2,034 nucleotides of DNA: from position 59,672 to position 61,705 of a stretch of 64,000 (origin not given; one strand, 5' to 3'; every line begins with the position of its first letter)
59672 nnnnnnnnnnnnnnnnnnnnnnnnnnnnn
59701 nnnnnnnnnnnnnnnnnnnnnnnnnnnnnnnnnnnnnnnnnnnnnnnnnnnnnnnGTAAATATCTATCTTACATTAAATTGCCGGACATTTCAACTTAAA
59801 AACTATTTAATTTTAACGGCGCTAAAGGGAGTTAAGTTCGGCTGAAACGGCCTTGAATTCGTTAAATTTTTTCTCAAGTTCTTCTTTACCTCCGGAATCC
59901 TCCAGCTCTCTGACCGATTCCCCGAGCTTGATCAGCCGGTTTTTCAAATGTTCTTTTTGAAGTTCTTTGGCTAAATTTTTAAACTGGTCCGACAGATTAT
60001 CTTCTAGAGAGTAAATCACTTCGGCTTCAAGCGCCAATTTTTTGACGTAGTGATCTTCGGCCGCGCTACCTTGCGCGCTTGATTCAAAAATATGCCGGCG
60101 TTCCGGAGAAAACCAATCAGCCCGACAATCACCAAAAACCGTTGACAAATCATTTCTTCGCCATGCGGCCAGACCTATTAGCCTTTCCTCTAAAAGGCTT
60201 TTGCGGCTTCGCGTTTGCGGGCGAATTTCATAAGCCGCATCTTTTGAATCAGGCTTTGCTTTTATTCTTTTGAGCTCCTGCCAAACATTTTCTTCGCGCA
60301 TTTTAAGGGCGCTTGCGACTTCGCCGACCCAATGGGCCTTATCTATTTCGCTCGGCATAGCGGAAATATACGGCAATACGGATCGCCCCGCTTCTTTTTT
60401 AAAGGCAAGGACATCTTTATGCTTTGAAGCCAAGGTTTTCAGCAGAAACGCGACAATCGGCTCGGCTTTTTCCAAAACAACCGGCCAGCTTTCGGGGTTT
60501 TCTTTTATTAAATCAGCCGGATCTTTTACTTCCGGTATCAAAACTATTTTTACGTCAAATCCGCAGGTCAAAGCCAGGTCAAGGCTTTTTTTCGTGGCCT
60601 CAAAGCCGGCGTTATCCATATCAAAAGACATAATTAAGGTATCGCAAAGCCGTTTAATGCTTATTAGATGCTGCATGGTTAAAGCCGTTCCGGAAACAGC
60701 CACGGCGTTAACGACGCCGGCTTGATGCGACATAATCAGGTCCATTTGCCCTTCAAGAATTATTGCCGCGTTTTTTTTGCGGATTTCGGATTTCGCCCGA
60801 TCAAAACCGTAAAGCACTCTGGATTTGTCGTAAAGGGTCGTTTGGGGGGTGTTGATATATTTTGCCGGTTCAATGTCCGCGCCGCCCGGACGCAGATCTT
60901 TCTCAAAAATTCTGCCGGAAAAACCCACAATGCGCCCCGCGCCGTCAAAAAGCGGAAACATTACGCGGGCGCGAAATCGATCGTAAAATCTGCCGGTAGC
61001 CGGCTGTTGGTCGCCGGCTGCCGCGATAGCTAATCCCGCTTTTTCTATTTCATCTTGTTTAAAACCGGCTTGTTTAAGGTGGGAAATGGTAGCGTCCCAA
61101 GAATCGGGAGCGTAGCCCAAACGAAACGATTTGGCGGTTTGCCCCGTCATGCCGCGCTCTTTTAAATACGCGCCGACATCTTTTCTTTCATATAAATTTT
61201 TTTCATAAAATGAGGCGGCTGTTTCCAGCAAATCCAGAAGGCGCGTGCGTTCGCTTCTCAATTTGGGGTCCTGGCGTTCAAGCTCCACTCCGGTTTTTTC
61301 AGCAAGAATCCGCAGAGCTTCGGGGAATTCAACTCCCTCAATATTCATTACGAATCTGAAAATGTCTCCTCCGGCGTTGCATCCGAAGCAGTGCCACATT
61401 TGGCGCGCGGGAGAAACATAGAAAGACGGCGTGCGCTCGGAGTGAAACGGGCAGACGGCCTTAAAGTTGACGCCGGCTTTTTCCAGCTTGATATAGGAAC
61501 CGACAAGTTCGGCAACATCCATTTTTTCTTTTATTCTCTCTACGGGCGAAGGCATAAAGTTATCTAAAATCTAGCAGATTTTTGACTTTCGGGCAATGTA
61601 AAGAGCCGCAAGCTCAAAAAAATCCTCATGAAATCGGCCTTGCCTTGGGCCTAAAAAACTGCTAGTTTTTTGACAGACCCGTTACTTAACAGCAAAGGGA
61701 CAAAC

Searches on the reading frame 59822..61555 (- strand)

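Call 89: search_protein_families(library=pfam, proteins=[window:59822-61555:-], max_evalue=0.00001)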
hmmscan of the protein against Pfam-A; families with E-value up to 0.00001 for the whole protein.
window:59822-61555:- (577 aa): 5 families
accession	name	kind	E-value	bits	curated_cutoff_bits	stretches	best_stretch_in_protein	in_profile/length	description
PF08275.17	DNAG_N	-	1.6e-35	122.4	26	1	116-255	1-128/128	DNA primase catalytic core, N-terminal domain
PF01807.25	Zn_ribbon_DnaG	-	2.2e-34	117.6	24.9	1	5-95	6-96/98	CHC2 zinc finger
PF13155.12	Toprim_2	-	5.3e-16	59.2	22.1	1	265-349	1-87/88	Toprim-like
PF13662.12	Toprim_4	-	5.2e-11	43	25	1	263-338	2-84/85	Toprim domain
PF01751.28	Toprim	-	1.1e-07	32.4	23.1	1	264-337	2-93/96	Toprim domain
